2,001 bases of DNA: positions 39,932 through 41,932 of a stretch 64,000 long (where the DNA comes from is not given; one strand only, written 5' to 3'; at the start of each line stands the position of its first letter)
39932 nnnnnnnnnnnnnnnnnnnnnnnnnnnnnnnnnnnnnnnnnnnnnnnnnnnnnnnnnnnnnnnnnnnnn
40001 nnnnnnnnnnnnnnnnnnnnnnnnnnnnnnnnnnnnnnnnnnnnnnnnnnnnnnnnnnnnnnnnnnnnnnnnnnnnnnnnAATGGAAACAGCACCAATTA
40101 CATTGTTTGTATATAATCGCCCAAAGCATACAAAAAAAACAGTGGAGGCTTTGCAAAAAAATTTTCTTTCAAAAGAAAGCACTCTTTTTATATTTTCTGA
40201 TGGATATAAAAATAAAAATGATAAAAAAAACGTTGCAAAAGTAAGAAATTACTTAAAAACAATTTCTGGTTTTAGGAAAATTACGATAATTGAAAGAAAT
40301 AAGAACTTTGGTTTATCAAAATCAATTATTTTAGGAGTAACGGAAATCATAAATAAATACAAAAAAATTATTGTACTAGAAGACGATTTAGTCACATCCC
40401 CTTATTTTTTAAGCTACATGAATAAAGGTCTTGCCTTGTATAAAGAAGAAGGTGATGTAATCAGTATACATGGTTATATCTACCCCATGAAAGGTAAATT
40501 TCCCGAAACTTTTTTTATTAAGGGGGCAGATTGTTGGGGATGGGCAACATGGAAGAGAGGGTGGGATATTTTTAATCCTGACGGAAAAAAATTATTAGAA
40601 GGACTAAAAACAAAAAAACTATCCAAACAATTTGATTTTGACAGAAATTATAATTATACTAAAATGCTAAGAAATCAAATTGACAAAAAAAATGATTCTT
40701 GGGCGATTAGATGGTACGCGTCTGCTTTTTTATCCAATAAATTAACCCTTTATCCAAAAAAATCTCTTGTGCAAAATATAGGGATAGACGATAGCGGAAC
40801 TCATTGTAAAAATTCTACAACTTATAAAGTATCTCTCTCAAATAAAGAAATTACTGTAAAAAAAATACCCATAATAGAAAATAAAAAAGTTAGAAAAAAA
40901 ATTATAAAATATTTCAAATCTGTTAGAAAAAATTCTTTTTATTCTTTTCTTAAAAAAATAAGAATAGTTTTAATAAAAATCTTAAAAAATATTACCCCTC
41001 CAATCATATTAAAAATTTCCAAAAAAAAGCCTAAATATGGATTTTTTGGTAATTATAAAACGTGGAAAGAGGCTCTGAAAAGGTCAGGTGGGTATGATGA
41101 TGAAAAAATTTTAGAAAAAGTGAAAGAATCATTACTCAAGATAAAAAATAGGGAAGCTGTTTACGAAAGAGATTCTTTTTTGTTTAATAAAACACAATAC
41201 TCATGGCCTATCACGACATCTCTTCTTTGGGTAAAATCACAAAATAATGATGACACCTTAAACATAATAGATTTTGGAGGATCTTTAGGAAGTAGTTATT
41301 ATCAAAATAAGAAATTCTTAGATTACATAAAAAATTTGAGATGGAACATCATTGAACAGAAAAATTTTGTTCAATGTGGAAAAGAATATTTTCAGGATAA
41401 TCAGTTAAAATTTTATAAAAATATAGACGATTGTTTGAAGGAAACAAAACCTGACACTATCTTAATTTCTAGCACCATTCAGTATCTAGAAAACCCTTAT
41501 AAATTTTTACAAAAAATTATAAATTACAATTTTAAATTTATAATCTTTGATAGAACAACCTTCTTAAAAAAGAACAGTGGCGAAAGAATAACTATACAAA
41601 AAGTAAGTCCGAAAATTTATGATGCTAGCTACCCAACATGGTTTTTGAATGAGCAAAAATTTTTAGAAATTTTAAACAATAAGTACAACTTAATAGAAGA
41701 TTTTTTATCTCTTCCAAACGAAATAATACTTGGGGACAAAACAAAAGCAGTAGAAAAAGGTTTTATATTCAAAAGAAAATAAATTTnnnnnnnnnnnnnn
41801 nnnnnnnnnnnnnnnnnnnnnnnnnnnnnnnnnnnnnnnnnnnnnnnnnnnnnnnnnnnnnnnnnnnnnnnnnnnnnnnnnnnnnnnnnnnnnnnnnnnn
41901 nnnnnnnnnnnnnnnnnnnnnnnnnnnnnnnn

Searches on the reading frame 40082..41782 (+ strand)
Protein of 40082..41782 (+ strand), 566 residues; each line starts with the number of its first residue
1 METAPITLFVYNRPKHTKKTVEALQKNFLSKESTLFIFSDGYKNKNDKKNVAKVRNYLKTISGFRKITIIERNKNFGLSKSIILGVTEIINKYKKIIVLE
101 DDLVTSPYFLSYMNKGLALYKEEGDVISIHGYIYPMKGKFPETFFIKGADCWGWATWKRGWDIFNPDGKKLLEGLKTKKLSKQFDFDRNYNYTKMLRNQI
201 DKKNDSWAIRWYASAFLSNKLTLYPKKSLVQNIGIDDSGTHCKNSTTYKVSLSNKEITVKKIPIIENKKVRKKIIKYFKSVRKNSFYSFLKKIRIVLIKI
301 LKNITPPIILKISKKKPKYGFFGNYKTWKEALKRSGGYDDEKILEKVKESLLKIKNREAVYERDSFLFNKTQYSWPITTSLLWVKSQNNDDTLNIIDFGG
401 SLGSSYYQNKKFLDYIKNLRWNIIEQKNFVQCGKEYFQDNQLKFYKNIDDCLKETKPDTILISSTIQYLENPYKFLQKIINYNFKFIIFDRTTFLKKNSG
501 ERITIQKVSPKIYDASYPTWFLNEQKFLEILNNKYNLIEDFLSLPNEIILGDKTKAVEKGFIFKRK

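Call 4: search_protein_families(library=pfam, proteins=[window:40082-41782:+], max_evalue=0.01)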
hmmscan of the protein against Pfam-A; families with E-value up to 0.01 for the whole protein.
window:40082-41782:+ (566 aa): 1 family
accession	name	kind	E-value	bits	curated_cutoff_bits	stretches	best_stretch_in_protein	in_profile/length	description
PF00535.33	Glycos_transf_2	-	0.00014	22.3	23.3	1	10-113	6-99/168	Glycosyl transferase family 2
